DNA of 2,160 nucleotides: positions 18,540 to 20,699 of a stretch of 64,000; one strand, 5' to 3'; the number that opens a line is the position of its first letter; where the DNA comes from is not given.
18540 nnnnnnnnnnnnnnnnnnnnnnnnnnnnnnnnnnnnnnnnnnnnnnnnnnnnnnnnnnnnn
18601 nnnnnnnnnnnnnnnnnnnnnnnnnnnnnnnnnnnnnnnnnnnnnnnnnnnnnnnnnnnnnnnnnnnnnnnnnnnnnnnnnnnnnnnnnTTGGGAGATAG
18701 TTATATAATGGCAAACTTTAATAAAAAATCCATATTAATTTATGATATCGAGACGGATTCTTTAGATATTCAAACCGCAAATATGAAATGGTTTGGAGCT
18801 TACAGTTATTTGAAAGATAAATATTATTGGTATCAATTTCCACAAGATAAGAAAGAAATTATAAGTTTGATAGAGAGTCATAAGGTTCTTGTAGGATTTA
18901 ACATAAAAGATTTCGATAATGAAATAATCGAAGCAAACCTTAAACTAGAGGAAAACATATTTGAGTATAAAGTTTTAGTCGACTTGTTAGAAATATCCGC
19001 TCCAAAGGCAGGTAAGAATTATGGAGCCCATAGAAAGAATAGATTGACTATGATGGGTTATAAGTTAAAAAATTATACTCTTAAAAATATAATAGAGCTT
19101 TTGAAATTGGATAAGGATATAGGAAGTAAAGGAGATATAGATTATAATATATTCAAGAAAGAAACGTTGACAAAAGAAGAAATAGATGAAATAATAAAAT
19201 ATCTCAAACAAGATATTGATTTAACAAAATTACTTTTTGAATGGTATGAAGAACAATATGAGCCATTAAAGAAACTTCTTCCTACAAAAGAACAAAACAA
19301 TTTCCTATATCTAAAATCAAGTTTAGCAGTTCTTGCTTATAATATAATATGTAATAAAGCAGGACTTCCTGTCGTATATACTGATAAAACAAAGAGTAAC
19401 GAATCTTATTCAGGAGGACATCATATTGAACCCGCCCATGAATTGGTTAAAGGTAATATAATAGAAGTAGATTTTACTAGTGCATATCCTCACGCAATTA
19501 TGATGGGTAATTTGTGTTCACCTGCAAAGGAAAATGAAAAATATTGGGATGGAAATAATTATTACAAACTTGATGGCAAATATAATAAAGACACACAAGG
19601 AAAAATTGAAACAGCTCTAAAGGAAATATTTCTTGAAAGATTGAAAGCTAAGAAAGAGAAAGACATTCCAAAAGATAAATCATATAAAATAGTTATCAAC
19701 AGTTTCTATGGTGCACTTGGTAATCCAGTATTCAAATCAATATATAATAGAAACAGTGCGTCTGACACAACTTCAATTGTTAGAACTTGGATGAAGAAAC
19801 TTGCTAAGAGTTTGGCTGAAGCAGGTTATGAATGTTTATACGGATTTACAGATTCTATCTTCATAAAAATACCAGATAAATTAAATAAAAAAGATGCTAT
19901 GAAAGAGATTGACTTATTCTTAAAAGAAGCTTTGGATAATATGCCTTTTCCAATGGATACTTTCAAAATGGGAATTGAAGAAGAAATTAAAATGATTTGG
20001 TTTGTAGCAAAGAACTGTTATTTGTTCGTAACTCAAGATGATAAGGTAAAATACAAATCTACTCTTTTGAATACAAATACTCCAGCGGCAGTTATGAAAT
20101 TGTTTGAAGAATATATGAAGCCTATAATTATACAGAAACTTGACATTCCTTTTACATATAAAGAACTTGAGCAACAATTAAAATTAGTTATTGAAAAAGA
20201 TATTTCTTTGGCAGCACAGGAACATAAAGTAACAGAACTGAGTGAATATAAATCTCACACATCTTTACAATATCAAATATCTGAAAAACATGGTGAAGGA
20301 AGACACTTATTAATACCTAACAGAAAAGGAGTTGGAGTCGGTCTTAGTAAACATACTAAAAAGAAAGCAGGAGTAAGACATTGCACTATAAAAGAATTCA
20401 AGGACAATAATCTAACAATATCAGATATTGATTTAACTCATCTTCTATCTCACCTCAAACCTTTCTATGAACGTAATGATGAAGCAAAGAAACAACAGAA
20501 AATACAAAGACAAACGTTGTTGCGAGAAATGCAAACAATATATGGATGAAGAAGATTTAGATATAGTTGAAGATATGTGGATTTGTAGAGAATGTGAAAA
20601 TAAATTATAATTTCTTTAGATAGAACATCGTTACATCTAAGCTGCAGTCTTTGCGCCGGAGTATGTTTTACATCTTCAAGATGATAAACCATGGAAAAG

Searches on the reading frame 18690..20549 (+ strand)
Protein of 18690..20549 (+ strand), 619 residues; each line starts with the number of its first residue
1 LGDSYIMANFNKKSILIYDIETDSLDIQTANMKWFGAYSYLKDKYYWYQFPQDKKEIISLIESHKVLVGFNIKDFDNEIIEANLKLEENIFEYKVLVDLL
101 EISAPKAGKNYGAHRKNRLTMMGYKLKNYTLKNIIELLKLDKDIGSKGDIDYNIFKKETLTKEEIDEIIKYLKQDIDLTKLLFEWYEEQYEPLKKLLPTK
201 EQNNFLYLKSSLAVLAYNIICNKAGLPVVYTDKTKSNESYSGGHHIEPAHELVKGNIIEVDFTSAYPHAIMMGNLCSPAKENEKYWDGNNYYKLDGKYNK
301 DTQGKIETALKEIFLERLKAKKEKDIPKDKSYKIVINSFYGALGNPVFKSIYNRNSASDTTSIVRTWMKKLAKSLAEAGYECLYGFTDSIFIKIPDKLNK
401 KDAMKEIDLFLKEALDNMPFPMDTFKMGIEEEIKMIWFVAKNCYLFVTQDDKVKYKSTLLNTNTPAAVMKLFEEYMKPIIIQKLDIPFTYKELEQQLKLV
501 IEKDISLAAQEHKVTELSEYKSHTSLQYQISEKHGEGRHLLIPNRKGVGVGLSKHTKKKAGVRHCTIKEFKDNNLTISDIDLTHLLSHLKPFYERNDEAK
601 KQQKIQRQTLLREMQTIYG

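Call 14: search_protein_families(library=pfam, proteins=[window:18690-20549:+], max_evalue=0.001)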
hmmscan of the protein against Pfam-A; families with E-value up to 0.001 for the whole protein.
window:18690-20549:+ (619 aa): 2 families
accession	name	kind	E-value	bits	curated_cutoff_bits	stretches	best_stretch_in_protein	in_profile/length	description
PF00136.26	DNA_pol_B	-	5.7e-12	45.6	23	1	223-450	32-289/453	DNA polymerase family B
PF13482.12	RNase_H_2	-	8.9e-07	29.4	22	1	17-185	2-163/165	RNase_H superfamily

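Call 58: search_protein_families(library=phrogs, proteins=[window:18708-20549:+], max_evalue=0.001)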
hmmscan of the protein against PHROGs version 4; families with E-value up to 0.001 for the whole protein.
window:18708-20549:+ (613 aa): 5 families
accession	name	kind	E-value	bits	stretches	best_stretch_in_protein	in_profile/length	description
phrog_1252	-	DNA, RNA and nucleotide metabolism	1.4e-19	71.1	2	295-474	373-533/663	DNA polymerase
phrog_262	-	DNA, RNA and nucleotide metabolism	1.7e-15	57.2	1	120-476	274-704/856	DNA polymerase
phrog_17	-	DNA, RNA and nucleotide metabolism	6.5e-09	35.3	1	5-197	668-832/1445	DNA polymerase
phrog_1918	-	DNA, RNA and nucleotide metabolism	2.8e-06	27.6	1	301-399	18-122/382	DNA polymerase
phrog_403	-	DNA, RNA and nucleotide metabolism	2.6e-05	24.3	1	49-178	132-244/321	DNA polymerase exonuclease subunit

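Call 60: search_solved_structures(query=window:18708-20546:+, max_evalue=0.01)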
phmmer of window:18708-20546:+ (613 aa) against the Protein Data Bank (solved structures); distinct sequences matched with E-value up to 0.01: 64 (the best 60 are shown).
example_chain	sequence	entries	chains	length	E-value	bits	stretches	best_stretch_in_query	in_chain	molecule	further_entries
2vwk_A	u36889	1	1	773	3.2e-12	49.1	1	228-455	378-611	DNA POLYMERASE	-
1tgo_A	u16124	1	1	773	3.3e-12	49.1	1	228-455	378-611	PROTEIN (THERMOSTABLE B DNA POLYMERASE)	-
2xhb_A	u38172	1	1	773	3.3e-12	49.1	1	228-455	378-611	DNA POLYMERASE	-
2vwj_A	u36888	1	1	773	3.3e-12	49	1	228-455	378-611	DNA POLYMERASE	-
7b06_A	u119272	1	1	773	3.7e-12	48.9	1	228-505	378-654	DNA polymerase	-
7b08_A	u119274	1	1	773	5.6e-12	48.3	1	228-455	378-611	DNA polymerase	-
7b07_A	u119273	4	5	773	1.1e-11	47.3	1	228-512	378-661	DNA polymerase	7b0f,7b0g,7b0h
4flt_A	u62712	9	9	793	1.7e-10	43.4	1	229-454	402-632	DNA polymerase 1 | Pyrococcus abyssi B family DNA polymerase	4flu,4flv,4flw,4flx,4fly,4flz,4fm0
4fm2_A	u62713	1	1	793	1.8e-10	43.3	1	229-454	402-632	DNA polymerase 1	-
9gp8_A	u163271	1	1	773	3.4e-10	42.4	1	228-448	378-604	DNA polymerase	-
9mye_A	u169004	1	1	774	3.6e-10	42.3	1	229-511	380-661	DNA polymerase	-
1wns_A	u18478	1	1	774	9e-10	41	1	229-452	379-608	DNA POLYMERASE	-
4k8z_A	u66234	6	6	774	9.1e-10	41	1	229-452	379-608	DNA polymerase | DNA polymerase,DNA polymerase,DNA polymerase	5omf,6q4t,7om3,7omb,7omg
1wn7_A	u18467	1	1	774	1.5e-09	40.3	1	229-452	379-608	Family B DNA Polymerase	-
1qqc_A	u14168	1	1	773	1.5e-09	40.3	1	229-452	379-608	DNA POLYMERASE II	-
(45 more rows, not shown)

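Call 65: search_dna_similar(query=window:18708-20546:+, collection=phages, mode=protein, max_rows=15, max_evalue=0.001)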
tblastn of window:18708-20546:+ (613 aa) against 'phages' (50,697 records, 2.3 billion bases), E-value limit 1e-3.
No match.

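Call 96: find_homologous_proteins(query=window:18708-20546:+, max_evalue=1e-10)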
Query window:18708-20546:+ (613 aa): 285 proteins with E <= 1e-10 among 8000 candidates; the best 120 are listed.
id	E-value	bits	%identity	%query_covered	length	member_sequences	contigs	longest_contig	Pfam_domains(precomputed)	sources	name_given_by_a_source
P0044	0.0e+0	1373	100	100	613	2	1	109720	PF00136.27,PF13482.13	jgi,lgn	jgi:hypothetical protein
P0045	4.6e-296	1001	73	98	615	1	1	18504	PF00136.27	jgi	jgi:DNA polymerase elongation subunit (family B)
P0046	4.1e-280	949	70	98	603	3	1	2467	PF00136.27,PF13482.13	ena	-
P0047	4.0e-272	922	70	97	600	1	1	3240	PF00136.27,PF13482.13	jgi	-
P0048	7.9e-272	921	70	97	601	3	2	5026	PF00136.27,PF13482.13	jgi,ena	-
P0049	3.1e-269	913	70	96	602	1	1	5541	PF00136.27,PF13482.13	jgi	jgi:DNA polymerase elongation subunit (family B)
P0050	3.2e-267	906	68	98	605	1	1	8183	PF00136.27,PF13482.13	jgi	jgi:DNA polymerase elongation subunit (family B)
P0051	2.3e-264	897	67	98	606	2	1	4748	PF00136.27,PF13482.13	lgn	-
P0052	5.5e-263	892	68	98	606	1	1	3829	PF00136.27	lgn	-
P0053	3.2e-262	890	67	98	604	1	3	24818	PF00136.27,PF13482.13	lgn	-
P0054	8.0e-260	882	68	54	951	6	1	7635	PF00136.27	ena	-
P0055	9.6e-259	878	65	99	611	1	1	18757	PF00136.27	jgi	jgi:hypothetical protein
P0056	1.7e-257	874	66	98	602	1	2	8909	PF00136.27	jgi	jgi:DNA polymerase elongation subunit (family B)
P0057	1.2e-255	868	67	98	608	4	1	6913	PF00136.27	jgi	jgi:DNA polymerase elongation subunit (family B)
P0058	3.6e-255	866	66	98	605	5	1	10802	PF00136.27,PF13482.13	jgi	jgi:DNA polymerase elongation subunit (family B)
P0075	4.7e-244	830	63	98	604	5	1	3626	PF03175.19,PF00136.27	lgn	-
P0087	5.7e-210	717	59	95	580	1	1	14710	PF03175.19,PF00136.27,PF13482.13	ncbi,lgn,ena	-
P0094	3.1e-202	691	55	98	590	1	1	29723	PF00136.27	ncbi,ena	-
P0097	5.5e-201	687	57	95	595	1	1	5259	PF03175.19,PF00136.27,PF13482.13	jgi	jgi:DNA polymerase elongation subunit (family B)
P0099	4.2e-200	684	56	97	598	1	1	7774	PF03175.19,PF00136.27,PF13482.13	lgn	-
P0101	1.8e-199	682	56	96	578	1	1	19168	PF00136.27,PF13482.13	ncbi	-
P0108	1.6e-197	676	56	97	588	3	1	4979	PF03175.19,PF00136.27,PF13482.13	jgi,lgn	jgi:DNA polymerase elongation subunit (family B)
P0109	1.7e-197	676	54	94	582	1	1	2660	PF03175.19,PF00136.27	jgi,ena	-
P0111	7.3e-197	674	54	95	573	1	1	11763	PF03175.19,PF00136.27,PF13482.13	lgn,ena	-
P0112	8.4e-197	674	54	97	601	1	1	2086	PF03175.19,PF00136.27,PF13482.13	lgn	-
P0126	4.2e-195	668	55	95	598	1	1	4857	PF03175.19,PF00136.27,PF13482.13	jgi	jgi:hypothetical protein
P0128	8.0e-195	667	54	98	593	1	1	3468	PF03175.19,PF00136.27,PF13482.13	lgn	-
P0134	2.0e-193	662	53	98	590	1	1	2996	PF00136.27,PF13482.13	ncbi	-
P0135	3.0e-193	662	55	95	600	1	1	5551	PF03175.19,PF00136.27,PF13482.13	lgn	-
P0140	7.6e-192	657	53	95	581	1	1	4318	PF03175.19,PF13482.13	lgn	-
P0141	1.9e-191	656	54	97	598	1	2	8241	PF03175.19,PF00136.27,PF13482.13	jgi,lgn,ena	-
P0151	8.5e-186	637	51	94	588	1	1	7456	PF03175.19,PF00136.27,PF13482.13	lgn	-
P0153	1.1e-184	634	53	95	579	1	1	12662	PF03175.19,PF00136.27,PF13482.13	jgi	-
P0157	1.1e-181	624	53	95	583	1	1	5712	PF03175.19,PF00136.27,PF13482.13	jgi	-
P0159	1.2e-181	623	55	89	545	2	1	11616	PF03175.19,PF00136.27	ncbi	-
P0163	4.5e-181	622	50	97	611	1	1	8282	PF00136.27,PF13482.13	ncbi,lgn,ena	-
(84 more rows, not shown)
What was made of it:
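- Tried and rejected: Some homologues do also hit PF03175 (call 96).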

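Call 97: list_cluster_members(proteins=[P0087, P0094, P0101, P0134, P0159, P0163])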
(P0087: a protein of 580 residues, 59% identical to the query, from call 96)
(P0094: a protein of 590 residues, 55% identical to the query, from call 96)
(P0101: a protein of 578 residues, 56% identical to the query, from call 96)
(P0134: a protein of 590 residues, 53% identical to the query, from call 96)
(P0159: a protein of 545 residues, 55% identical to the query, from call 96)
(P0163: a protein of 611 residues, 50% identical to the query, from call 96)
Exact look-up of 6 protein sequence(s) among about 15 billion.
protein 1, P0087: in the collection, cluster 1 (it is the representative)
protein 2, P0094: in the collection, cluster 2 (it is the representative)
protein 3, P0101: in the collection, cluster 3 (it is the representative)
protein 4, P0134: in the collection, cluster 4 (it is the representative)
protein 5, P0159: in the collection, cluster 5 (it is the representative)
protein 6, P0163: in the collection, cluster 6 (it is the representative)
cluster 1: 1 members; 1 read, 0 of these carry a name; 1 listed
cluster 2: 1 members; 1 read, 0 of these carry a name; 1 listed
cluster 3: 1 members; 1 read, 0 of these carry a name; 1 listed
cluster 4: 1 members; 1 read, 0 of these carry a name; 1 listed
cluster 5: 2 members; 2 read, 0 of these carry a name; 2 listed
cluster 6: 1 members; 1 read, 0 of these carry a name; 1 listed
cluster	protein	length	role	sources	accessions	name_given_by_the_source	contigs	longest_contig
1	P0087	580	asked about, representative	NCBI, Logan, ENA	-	-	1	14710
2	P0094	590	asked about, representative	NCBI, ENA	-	-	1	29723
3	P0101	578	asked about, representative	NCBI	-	-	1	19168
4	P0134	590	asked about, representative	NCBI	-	-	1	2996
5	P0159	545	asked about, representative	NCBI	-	-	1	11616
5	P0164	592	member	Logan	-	-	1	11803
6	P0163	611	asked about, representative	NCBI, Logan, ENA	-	-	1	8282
